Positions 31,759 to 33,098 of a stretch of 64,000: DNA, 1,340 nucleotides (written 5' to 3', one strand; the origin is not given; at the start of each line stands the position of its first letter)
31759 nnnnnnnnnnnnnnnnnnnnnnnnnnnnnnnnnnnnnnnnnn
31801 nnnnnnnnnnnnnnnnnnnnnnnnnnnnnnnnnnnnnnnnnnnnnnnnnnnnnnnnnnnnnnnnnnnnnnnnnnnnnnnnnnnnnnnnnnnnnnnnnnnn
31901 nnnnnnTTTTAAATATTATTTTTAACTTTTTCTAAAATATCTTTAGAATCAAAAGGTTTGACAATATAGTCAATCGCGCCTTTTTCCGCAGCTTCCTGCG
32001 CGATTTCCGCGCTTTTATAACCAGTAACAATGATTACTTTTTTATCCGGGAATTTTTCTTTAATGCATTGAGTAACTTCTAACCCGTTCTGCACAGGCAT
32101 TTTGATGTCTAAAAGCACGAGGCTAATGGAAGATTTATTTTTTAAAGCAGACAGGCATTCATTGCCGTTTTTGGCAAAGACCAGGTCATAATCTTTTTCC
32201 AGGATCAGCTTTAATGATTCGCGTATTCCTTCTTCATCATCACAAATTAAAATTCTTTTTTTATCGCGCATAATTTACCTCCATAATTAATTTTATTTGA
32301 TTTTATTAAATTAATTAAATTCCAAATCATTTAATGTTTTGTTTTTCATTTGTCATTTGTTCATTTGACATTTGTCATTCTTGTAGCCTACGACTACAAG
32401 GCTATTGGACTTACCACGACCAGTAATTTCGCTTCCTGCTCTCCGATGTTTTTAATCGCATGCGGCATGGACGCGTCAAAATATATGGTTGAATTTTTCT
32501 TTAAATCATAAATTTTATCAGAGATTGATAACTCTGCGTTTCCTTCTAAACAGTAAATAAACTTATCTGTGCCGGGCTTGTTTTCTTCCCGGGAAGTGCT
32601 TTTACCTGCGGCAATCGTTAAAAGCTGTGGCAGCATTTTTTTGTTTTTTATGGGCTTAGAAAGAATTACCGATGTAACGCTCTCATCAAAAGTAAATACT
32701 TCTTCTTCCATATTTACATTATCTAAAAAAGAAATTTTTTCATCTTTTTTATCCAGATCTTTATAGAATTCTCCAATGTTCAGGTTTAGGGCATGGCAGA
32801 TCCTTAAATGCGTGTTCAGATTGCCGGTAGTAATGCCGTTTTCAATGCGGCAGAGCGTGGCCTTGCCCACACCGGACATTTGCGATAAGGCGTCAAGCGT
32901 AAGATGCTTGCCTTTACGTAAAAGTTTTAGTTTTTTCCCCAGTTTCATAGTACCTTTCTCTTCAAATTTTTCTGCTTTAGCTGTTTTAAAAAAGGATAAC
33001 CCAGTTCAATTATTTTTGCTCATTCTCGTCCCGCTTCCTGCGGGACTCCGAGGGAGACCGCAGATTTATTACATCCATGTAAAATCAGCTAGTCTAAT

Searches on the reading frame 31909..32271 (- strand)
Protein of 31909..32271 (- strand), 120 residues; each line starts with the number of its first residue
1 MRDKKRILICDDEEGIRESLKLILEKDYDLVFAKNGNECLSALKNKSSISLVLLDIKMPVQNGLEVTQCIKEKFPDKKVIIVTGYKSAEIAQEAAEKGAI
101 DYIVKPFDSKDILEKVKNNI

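Call 10: search_protein_families(library=pfam, proteins=[window:31909-32271:-], max_evalue=0.01)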
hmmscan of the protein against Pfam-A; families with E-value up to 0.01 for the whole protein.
window:31909-32271:- (120 aa): 2 families
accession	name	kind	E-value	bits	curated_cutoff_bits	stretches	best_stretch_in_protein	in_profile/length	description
PF00072.30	Response_reg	-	1.1e-26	93.6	30.2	1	7-117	1-111/111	Response regulator receiver domain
PF20274.4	cREC_REC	-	0.0084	17.2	27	0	8-83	3-73/88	Cyclic-phosphate processing Receiver domain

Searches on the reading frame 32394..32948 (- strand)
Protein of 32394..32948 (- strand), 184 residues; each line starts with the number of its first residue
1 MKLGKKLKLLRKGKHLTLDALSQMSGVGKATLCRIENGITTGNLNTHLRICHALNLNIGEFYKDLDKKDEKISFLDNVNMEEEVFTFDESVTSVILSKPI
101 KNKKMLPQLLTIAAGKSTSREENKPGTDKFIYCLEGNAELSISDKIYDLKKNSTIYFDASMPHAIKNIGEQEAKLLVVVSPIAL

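Call 10: search_protein_families(library=pfam, proteins=[window:32394-32948:-], max_evalue=0.01)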
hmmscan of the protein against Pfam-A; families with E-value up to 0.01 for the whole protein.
window:32394-32948:- (184 aa): 6 families
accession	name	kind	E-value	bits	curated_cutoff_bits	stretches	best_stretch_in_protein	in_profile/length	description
PF07883.17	Cupin_2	-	5.8e-13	48.8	27.2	1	109-179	2-70/70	Cupin domain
PF01381.28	HTH_3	-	2.4e-06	27.9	23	1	7-61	1-55/55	Helix-turn-helix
PF12844.13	HTH_19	-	2.5e-06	27.7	30.2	1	4-62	1-59/64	Helix-turn-helix domain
PF13443.12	HTH_26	-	1.2e-05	26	22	1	6-63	1-59/63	Cro/C1-type HTH DNA-binding domain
PF13560.12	HTH_31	-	4.1e-05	24.2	27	1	3-56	2-56/64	Helix-turn-helix domain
PF02311.25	AraC_binding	-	0.0069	16.6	21.1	1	130-176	26-72/135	AraC-like ligand binding domain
